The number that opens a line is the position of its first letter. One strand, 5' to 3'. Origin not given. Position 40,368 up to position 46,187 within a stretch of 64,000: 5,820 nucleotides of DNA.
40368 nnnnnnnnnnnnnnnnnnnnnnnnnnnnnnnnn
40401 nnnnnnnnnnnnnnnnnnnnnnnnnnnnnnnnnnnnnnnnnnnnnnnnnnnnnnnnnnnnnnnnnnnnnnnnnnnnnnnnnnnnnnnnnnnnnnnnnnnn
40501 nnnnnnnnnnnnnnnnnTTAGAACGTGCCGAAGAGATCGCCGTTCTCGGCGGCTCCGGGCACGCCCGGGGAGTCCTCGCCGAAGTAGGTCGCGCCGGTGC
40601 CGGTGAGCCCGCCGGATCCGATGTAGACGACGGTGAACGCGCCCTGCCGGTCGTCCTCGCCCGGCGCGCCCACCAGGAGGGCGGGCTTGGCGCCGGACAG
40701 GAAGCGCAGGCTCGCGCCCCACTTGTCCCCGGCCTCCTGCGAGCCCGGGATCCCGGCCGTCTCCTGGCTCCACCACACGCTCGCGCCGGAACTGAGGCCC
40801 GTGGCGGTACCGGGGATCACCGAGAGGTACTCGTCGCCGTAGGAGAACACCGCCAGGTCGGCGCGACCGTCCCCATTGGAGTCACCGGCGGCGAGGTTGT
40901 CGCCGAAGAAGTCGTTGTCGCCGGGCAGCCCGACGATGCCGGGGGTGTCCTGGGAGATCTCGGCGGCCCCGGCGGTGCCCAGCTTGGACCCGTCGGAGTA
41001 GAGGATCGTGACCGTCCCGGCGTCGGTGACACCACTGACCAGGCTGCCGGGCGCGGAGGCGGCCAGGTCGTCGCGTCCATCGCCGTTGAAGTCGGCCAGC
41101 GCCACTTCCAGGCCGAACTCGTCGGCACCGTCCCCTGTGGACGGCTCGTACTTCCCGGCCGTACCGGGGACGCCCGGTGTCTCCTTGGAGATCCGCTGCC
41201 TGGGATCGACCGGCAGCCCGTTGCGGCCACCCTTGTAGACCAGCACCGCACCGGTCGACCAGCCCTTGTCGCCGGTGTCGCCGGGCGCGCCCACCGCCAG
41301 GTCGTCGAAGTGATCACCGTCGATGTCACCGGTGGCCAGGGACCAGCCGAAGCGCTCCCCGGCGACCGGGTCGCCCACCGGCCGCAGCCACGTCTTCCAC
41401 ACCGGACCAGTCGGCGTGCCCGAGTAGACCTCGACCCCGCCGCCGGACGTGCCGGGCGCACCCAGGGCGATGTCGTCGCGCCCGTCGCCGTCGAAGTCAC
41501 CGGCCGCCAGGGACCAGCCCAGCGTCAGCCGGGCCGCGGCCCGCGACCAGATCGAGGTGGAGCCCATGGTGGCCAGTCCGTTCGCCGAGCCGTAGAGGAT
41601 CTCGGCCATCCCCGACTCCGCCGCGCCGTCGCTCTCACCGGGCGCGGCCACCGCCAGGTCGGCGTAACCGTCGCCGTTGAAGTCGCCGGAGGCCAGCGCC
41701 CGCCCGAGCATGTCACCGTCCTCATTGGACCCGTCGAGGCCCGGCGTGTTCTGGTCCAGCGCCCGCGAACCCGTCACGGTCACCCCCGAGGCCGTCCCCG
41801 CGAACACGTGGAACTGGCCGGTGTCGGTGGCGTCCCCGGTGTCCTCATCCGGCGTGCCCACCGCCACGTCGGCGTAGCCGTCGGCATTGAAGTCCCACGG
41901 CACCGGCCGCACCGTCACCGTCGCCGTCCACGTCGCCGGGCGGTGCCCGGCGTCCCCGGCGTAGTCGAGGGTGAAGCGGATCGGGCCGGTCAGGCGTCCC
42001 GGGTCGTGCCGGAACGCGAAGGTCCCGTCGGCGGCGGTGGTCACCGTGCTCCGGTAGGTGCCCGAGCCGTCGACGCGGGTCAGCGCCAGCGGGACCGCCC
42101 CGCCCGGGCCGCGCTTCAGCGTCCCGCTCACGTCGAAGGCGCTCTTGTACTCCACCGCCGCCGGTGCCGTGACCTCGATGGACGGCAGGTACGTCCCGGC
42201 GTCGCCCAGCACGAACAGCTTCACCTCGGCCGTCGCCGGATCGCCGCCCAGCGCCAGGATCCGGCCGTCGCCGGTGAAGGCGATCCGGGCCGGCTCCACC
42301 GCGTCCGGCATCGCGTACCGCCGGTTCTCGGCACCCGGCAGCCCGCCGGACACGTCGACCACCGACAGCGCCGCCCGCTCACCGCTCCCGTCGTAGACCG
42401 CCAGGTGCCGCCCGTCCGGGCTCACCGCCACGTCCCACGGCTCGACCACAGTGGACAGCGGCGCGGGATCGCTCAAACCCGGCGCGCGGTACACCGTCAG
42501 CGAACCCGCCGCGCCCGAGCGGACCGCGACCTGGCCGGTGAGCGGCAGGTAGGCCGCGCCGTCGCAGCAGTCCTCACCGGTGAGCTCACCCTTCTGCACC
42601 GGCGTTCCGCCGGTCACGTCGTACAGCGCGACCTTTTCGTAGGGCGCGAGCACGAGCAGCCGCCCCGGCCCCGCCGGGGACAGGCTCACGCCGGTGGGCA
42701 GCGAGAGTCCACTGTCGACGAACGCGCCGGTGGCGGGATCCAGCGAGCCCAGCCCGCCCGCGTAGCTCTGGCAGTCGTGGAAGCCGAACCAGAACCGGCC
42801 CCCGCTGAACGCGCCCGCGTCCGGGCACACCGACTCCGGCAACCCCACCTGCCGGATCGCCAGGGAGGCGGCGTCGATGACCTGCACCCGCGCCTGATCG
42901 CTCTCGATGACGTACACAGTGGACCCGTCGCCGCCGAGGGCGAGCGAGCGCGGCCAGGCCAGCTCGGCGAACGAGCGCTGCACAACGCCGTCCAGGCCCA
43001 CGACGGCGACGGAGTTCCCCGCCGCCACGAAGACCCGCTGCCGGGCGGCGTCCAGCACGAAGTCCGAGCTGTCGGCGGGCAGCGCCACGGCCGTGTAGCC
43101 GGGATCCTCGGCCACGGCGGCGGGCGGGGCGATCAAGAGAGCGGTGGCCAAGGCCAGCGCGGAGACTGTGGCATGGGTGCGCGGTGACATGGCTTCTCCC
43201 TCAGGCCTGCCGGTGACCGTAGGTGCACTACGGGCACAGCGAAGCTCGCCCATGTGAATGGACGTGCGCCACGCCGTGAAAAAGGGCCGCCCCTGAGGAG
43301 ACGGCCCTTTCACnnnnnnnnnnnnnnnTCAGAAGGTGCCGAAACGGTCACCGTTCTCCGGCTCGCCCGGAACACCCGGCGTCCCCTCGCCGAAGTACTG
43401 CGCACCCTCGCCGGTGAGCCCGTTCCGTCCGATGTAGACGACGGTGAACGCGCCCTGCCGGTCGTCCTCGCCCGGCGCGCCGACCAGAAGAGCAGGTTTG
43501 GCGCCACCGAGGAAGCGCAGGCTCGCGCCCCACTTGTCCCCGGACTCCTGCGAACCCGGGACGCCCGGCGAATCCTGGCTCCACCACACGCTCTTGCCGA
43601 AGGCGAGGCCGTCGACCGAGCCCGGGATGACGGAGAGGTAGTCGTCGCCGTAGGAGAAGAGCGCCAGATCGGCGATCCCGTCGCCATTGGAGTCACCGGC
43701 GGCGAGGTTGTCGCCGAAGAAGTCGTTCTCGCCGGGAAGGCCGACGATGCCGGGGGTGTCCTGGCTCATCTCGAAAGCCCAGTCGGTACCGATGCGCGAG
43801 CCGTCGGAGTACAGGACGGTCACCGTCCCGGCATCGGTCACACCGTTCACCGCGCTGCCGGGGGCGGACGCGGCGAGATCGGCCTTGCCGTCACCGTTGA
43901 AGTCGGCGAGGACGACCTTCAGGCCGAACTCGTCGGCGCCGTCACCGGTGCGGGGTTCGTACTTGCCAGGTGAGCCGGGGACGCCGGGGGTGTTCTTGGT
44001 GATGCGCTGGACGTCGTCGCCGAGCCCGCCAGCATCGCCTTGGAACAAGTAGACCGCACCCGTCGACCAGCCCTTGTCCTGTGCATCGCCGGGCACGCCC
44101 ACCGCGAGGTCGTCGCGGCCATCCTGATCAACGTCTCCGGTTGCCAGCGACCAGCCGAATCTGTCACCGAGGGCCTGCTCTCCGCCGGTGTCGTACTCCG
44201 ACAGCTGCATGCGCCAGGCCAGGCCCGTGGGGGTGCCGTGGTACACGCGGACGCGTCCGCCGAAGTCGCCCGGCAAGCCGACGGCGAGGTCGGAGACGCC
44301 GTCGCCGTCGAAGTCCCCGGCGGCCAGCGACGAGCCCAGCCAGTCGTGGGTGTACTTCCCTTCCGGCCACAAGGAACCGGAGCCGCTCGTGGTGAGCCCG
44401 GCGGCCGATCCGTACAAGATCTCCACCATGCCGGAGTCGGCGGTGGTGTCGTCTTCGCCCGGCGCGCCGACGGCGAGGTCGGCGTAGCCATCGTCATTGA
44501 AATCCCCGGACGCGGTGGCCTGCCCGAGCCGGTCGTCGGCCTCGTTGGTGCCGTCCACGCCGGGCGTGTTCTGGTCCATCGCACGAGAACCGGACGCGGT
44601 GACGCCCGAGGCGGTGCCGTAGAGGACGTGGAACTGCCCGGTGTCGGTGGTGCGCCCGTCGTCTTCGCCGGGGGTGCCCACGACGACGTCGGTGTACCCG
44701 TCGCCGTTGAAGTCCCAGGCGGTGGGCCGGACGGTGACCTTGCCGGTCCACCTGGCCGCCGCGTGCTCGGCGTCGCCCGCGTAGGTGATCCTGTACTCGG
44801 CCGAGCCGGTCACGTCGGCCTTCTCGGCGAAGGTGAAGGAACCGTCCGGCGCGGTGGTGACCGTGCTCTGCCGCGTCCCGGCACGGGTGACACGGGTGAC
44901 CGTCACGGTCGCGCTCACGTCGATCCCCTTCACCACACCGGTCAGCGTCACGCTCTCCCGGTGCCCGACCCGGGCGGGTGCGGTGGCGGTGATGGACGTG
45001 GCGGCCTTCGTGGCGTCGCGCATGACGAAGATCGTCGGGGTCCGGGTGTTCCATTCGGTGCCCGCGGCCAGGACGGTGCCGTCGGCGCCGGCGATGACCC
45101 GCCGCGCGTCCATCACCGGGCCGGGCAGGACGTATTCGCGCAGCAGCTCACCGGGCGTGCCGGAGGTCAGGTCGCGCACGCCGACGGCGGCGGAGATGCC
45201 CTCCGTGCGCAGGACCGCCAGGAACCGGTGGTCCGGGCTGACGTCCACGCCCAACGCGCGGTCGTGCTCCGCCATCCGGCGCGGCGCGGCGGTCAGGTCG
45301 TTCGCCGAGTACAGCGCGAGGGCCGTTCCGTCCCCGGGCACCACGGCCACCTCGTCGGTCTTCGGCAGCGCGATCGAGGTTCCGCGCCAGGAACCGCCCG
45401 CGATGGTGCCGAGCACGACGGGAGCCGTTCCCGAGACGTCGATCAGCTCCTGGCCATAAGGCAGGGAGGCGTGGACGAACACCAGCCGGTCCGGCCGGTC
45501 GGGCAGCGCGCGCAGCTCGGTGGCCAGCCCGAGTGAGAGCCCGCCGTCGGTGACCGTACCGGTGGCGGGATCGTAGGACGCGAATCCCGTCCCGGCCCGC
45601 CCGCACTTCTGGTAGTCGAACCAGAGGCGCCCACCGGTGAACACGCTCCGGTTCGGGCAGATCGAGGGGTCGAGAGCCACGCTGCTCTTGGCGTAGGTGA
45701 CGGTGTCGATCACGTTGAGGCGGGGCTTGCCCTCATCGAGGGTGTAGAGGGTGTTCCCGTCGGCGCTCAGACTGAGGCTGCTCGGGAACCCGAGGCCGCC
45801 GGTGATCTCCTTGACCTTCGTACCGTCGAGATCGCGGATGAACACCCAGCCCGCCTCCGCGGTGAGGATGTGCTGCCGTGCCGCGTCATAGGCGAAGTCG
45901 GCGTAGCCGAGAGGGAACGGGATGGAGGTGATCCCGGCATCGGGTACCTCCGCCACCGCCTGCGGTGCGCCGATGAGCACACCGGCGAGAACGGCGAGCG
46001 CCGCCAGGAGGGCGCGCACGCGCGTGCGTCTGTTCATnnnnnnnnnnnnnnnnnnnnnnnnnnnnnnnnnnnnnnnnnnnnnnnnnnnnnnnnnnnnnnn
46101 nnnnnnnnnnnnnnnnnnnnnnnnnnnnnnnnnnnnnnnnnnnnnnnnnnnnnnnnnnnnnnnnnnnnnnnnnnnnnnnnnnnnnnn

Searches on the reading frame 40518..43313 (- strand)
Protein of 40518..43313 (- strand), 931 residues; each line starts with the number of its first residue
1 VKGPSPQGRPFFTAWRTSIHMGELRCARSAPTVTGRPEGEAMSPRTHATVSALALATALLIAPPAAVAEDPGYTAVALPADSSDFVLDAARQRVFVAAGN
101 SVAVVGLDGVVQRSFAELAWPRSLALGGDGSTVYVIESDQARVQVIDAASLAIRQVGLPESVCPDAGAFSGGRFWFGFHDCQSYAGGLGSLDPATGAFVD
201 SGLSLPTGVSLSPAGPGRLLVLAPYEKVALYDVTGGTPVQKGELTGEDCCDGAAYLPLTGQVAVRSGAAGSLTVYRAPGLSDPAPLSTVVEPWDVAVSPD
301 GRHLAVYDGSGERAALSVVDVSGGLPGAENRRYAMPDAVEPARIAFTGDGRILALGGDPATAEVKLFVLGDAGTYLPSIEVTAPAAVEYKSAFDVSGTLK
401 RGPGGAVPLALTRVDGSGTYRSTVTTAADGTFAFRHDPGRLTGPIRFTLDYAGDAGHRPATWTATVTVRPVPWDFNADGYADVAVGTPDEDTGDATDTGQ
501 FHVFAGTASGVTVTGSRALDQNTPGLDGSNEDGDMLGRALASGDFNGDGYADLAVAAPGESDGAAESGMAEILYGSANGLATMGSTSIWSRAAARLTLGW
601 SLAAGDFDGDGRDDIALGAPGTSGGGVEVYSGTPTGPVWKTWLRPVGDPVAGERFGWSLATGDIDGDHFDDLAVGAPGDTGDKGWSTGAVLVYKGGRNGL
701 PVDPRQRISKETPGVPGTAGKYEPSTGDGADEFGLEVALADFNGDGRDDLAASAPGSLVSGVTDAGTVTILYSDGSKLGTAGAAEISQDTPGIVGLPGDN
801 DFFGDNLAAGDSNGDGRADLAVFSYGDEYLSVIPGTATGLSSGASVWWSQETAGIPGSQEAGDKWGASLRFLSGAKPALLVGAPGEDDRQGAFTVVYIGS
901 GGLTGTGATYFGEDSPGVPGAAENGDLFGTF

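Call 6: search_protein_families(library=pfam, proteins=[window:40518-43313:-], max_evalue=0.01)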
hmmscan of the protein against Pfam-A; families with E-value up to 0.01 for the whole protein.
window:40518-43313:- (931 aa): 3 families
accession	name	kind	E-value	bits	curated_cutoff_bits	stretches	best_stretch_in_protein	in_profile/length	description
PF01839.29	FG-GAP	-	6.8e-50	166.7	22.1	6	537-568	2-32/37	FG-GAP repeat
PF13517.12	FG-GAP_3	-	2.8e-14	53.9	26.9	4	544-616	1-60/61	FG-GAP-like repeat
PF08450.18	SGL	-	0.0014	18.7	26.3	0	100-148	115-163/246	SMP-30/Gluconolactonase/LRE-like region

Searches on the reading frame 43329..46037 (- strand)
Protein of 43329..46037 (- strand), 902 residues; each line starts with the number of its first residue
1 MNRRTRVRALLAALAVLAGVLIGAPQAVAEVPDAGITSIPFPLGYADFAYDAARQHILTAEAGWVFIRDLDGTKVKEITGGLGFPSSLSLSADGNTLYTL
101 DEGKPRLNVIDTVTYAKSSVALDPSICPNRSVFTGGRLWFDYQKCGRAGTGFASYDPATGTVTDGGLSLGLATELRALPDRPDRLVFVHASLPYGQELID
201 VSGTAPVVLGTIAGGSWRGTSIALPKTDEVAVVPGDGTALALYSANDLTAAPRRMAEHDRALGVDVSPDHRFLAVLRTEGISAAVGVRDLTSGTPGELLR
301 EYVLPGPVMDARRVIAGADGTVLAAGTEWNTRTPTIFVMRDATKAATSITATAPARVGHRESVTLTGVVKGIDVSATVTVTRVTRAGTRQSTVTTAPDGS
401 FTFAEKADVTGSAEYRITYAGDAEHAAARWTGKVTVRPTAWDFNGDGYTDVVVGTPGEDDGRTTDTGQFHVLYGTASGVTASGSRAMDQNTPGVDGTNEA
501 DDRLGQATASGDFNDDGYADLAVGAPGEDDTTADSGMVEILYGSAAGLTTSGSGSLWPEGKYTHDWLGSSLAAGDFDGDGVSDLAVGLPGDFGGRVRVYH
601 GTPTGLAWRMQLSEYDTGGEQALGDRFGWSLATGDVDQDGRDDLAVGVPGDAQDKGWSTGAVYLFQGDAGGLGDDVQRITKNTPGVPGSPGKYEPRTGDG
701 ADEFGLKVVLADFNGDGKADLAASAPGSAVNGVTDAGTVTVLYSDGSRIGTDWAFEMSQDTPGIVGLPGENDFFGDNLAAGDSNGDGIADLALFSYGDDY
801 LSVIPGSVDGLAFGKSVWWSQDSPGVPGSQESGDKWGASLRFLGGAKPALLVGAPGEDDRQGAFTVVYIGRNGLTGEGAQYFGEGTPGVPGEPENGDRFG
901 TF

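Call 6: search_protein_families(library=pfam, proteins=[window:43329-46037:-], max_evalue=0.01)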
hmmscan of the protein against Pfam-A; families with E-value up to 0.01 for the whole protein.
window:43329-46037:- (902 aa): 3 families
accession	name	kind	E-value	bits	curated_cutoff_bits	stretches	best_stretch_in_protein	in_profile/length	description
PF01839.29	FG-GAP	-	5.4e-47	157.5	22.1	5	704-742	1-37/37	FG-GAP repeat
PF13517.12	FG-GAP_3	-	4.4e-14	53.3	26.9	3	575-646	1-61/61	FG-GAP-like repeat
PF16640.11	Big_3_5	-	0.0059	17.6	35.5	1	352-436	3-87/88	Bacterial Ig-like domain (group 3)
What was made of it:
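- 43329..46037 (-): R2, a paralog in the right-hand array. Pfam FG-GAP 5.4e-47 (call 6).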

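Call 59: search_protein_families(library=ncbifam, proteins=[window:43329-46037:-], max_evalue=0.01)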
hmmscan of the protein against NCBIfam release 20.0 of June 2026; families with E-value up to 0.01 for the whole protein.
window:43329-46037:- (902 aa): 1 family
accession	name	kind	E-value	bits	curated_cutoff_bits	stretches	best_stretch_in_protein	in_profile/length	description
NF047539.1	XAC2610_fam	domain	4.8e-05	23.8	35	0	441-454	4-17/89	XAC2610-related protein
